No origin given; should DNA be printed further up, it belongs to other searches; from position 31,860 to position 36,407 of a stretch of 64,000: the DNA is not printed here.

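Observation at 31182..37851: Surface-protein cluster: leader-like small ORF, Flg_new lipoprotein, 1415-aa lipase-LRR-collagen-like mosaic, Big_2 protein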

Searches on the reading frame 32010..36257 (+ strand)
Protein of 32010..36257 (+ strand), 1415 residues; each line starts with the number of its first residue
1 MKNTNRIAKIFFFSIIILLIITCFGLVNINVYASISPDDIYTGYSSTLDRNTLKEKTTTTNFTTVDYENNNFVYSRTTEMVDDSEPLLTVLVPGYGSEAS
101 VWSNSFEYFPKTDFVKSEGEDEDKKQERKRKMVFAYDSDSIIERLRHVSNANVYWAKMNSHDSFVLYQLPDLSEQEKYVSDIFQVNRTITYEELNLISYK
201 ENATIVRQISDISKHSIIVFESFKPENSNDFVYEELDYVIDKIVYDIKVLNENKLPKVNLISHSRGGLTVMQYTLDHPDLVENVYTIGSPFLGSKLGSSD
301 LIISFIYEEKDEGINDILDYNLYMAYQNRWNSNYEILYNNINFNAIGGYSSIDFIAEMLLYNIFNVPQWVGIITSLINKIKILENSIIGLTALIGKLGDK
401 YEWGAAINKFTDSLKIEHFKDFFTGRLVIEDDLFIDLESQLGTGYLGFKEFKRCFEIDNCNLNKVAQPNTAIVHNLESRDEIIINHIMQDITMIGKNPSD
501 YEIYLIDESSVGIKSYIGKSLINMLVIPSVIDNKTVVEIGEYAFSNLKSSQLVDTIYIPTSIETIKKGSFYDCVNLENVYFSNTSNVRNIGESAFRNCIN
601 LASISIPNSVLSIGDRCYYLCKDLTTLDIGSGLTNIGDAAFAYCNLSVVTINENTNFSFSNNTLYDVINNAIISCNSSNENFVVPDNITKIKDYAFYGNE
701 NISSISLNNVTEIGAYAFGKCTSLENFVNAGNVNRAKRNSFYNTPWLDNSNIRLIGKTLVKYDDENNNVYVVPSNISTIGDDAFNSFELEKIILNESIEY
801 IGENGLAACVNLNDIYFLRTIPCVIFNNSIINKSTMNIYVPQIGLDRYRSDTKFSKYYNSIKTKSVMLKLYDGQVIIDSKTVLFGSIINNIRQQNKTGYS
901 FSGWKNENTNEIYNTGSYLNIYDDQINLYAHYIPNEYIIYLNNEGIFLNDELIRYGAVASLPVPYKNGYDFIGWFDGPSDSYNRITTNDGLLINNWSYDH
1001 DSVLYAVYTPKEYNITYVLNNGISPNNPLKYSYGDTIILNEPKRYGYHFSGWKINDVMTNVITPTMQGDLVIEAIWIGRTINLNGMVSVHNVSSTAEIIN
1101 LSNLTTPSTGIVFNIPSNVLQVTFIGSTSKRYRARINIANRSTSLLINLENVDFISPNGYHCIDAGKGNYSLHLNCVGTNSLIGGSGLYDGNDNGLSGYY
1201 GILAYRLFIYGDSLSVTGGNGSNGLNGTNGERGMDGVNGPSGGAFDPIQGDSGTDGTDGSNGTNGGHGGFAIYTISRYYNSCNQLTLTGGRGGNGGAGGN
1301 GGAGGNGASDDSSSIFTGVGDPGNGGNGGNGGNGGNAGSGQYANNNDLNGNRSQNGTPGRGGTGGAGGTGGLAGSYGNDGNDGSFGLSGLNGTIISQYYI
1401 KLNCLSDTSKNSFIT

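Call 3: search_protein_families(library=pfam, proteins=[window:32010-36257:+], max_evalue=0.1)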
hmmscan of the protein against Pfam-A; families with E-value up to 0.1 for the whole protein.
window:32010-36257:+ (1415 aa): 6 families
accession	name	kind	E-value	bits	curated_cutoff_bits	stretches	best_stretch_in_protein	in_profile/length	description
PF13306.12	LRR_5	-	3.7e-45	153.3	27.7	3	538-656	2-113/127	BspA type Leucine rich repeat region (6 copies)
PF09479.16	Flg_new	-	5.6e-19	68.5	27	3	1013-1070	1-60/65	Listeria-Bacteroides repeat domain (List_Bact_rpt)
PF00561.26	Abhydrolase_1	-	4e-07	30.4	25.8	1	222-290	41-105/245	alpha/beta hydrolase fold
PF13855.12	LRR_8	-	1.3e-05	25.3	27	0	687-725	12-52/61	Leucine rich repeat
PF18998.6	Flg_new_2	-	0.0073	16.7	23.6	0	1030-1076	18-69/73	Divergent InlB B-repeat domain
PF12146.15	Hydrolase_4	-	0.061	13.1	27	0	248-284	68-104/239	Serine aminopeptidase, S33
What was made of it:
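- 33525..34661 (+): BspA-type leucine-rich repeat region (LRR_5), about aa 506-884. Pfam LRR_5 at 153 bits (call 3).
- On BspA-type LRR (Pfam LRR_5, PF13306): 153.3 bits against 27.7 in three stretches (call 3).
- Checked: A 1415-aa ORF (32010-36257) hits Abhydrolase_1 (30.4 against 25.8), LRR_5 (153 against 27.7) and Flg_new in three stretches (68.5 against 27) (call 3).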

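Call 8: find_encoding_contigs(protein=window:32010-36257:+, flank=10000, max_places=6)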
Protein window:32010-36257:+ (1415 aa): 7 contigs read that carry it; 3 places shown.
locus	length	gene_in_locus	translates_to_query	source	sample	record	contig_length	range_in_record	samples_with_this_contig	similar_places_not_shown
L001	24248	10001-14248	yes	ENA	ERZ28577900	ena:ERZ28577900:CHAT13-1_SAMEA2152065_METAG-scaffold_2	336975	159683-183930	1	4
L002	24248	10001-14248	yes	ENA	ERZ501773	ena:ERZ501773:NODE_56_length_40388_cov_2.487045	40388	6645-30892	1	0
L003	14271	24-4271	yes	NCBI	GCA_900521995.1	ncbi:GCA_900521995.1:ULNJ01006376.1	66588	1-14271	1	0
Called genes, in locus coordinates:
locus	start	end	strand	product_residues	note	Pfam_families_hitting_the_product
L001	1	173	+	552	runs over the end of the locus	PF00149:Metallophos, PF02872:5_nucleotid_C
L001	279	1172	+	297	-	-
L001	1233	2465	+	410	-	PF00079:Serpin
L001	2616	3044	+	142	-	-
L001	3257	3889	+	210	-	PF01712:dNK (weak), PF13521:AAA_28 (faint), PF02223:Thymidylate_kin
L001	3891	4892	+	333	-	PF13177:DNA_pol3_delta2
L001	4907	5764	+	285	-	PF04468:PSP1, PF28472:PSP1_3rd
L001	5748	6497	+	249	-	PF05175:MTS, PF02384:N6_Mtase (weak), PF02475:TRM5-TYW2_MTfase (faint), PF12847:Methyltransf_18 (faint), PF13847:Methyltransf_31, PF07669:Eco57I (faint)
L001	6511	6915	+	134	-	-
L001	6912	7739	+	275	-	PF00590:TP_methylase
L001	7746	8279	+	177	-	PF00210:Ferritin (weak), PF02915:Rubrerythrin, PF21349:RUBY_RBDX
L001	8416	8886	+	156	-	PF01613:Flavin_Reduct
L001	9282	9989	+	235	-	PF09479:Flg_new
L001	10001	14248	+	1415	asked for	-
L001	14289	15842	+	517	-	PF02368:Big_2 (faint), PF26182:Ig_NUP210_5th (faint)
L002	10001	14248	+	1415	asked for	-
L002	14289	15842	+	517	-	PF02368:Big_2 (faint), PF26182:Ig_NUP210_5th (faint)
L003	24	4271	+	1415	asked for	-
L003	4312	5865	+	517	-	PF02368:Big_2 (faint), PF26182:Ig_NUP210_5th (faint)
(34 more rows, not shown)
